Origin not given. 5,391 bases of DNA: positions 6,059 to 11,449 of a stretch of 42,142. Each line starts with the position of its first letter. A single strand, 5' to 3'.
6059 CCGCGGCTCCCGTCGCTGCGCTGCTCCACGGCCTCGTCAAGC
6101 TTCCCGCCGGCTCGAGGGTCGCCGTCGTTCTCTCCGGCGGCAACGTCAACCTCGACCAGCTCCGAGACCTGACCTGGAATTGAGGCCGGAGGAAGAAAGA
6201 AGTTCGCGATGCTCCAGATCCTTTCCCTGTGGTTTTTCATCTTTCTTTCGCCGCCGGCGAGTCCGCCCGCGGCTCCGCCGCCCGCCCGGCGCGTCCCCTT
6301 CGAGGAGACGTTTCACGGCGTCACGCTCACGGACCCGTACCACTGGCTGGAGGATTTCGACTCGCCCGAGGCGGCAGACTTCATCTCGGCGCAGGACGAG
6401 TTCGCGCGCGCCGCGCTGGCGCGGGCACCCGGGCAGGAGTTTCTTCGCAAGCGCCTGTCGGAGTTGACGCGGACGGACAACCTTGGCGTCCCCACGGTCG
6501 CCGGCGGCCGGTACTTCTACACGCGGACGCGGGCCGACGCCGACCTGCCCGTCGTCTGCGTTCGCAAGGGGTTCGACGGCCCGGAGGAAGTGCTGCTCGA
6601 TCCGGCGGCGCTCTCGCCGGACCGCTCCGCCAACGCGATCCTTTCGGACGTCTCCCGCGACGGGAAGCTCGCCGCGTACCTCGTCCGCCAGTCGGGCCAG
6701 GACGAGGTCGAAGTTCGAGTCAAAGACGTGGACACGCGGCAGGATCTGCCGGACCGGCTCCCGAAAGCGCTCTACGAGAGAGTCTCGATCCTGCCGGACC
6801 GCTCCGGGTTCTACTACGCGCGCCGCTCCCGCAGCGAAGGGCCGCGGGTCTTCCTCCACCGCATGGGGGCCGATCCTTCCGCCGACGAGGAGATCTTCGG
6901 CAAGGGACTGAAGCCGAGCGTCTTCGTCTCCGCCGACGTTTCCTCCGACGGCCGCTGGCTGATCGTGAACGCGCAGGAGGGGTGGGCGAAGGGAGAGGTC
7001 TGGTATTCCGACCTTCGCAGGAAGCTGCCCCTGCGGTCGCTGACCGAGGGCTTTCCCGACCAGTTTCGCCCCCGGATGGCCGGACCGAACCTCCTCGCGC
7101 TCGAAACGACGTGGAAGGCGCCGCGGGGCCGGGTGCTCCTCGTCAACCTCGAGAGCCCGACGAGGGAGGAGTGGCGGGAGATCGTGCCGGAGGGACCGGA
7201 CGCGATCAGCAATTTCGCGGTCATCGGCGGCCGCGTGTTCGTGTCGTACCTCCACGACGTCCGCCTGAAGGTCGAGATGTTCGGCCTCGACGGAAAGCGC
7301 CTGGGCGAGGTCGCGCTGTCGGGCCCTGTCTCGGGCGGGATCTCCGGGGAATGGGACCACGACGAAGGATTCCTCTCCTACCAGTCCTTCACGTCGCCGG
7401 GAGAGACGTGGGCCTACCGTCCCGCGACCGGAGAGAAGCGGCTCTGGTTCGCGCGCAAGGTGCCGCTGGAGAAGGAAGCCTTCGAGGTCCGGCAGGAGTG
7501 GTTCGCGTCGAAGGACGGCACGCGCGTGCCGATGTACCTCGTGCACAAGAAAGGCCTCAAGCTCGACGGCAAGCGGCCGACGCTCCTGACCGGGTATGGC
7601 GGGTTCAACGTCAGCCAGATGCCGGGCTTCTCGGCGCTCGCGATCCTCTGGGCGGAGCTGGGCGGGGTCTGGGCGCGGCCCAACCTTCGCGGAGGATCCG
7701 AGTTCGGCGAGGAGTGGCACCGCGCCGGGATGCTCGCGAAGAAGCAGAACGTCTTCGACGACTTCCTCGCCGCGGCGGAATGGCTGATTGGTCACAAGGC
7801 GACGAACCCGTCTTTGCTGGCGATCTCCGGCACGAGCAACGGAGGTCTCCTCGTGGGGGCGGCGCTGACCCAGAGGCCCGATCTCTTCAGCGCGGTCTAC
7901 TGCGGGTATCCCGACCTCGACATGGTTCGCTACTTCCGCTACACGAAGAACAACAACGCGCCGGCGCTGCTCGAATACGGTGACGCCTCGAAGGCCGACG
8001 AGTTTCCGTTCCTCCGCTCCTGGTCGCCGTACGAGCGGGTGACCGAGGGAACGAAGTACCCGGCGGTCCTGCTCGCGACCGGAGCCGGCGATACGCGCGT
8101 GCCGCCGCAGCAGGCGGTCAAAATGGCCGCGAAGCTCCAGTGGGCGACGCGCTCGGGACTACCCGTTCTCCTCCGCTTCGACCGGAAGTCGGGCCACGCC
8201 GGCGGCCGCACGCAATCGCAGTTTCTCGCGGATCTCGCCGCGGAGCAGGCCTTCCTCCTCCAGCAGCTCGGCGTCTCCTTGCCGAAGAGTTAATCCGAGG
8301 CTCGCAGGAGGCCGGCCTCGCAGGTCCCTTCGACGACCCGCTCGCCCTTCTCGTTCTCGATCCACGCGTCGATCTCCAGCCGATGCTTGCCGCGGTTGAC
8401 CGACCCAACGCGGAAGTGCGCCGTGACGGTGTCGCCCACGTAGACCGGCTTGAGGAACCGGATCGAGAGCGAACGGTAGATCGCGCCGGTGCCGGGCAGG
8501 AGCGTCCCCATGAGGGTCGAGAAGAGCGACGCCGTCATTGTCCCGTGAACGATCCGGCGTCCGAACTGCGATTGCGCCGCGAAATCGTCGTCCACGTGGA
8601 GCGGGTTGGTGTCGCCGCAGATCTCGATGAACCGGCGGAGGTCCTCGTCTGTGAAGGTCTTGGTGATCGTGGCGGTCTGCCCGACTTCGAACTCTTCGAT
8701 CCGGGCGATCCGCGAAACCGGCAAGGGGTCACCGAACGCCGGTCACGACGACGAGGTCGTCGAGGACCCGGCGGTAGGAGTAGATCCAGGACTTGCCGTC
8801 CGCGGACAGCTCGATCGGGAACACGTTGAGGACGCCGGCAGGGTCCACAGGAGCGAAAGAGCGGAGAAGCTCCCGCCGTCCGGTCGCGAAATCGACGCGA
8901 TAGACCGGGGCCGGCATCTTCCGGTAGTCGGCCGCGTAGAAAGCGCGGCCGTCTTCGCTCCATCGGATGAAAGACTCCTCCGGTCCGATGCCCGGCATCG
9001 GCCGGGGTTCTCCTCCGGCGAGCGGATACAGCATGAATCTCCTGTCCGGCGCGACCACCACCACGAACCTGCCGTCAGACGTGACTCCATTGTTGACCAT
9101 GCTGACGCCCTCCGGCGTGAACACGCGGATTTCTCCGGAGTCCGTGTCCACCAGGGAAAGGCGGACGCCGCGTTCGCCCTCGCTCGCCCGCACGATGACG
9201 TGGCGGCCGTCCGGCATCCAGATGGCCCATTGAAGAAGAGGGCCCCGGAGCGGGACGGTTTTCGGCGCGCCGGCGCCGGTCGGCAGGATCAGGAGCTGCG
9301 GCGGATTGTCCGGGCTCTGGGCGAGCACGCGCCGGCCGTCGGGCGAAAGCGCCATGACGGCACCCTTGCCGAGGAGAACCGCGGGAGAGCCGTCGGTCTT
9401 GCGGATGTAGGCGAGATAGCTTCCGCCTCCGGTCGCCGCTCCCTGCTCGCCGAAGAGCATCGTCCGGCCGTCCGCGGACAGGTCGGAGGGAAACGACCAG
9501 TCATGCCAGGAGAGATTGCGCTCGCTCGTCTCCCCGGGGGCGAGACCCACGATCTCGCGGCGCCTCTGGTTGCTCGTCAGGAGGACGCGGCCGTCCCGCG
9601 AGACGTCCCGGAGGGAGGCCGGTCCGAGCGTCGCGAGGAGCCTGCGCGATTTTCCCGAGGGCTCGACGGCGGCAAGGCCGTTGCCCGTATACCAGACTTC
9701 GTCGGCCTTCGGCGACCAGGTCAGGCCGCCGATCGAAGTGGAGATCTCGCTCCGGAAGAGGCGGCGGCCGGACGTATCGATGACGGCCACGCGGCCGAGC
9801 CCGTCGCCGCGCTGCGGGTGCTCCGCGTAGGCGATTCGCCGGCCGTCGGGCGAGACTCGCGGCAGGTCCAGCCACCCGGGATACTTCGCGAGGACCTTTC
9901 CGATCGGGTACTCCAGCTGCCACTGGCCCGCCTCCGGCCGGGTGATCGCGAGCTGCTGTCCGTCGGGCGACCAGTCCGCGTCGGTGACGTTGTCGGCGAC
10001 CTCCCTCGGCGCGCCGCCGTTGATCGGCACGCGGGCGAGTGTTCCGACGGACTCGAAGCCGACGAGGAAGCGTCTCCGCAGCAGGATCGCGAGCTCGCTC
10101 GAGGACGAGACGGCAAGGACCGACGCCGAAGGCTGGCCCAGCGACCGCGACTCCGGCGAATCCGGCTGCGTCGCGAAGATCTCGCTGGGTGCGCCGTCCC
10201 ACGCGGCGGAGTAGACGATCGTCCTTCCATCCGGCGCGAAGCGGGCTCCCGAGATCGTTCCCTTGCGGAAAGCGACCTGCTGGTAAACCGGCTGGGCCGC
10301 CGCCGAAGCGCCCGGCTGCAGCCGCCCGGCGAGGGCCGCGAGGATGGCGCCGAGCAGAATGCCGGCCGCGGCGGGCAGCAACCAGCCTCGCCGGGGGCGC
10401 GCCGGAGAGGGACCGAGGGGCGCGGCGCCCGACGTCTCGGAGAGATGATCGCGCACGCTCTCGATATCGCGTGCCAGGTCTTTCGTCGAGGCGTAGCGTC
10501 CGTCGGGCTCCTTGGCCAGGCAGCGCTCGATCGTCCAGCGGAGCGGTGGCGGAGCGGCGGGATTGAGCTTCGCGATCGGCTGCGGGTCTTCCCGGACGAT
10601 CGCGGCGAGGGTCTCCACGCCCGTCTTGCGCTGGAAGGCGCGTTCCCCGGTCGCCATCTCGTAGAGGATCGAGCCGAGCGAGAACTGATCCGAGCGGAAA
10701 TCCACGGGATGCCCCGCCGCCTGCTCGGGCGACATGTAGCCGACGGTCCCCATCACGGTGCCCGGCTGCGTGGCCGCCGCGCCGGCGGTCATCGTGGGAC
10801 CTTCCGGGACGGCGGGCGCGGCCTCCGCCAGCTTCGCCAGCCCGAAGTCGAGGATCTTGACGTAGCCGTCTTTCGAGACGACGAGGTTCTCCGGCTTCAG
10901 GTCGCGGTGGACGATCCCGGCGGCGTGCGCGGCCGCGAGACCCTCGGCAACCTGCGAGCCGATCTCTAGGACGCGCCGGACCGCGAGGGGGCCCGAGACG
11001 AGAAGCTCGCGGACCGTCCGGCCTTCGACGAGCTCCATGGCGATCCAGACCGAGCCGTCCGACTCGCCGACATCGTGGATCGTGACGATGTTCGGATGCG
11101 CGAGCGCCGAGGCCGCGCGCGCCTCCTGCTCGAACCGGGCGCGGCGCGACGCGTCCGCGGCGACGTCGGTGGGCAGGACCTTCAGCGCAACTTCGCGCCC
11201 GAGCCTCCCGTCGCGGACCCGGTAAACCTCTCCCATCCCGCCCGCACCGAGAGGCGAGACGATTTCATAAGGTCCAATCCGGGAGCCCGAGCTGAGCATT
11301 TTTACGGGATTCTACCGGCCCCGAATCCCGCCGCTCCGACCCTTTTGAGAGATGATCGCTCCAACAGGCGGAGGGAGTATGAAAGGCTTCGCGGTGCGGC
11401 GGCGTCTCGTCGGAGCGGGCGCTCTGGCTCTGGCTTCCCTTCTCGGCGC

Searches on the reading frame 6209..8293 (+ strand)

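Call 16: search_protein_families(library=pfam, proteins=[window:6209-8293:+])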
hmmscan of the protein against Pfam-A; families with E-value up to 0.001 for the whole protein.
window:6209-8293:+ (694 aa): 2 families
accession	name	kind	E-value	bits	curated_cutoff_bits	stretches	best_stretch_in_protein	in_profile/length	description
PF02897.21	Peptidase_S9_N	-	6.6e-76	256.1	24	1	24-413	1-411/414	Prolyl oligopeptidase, N-terminal beta-propeller domain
PF00326.27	Peptidase_S9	-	5.5e-49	167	22.6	1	474-688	3-211/213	Prolyl oligopeptidase family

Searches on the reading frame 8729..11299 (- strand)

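Call 16: search_protein_families(library=pfam, proteins=[window:8729-11299:-])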
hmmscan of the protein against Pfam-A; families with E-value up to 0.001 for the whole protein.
window:8729-11299:- (856 aa): 6 families
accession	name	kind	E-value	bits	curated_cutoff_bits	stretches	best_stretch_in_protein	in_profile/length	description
PF00069.31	Pkinase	-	1.3e-46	159.6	31.7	1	11-272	1-255/263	Protein kinase domain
PF07714.23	PK_Tyr_Ser-Thr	-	6.6e-29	101.4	23.1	1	13-269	3-249/258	Protein tyrosine and serine/threonine kinase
PF07676.18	PD40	-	7.2e-12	45.4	20.9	0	474-492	8-26/38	WD40-like Beta Propeller Repeat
PF01636.29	APH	-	3.5e-10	40.5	23.2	1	15-127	3-110/239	Phosphotransferase enzyme family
PF00400.38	WD40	-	7.8e-05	23.5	27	0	347-369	12-33/39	WD domain, G-beta repeat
PF03109.22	ABC1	-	9.9e-05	22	22.9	0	55-156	119-215/244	ABC1 atypical kinase-like domain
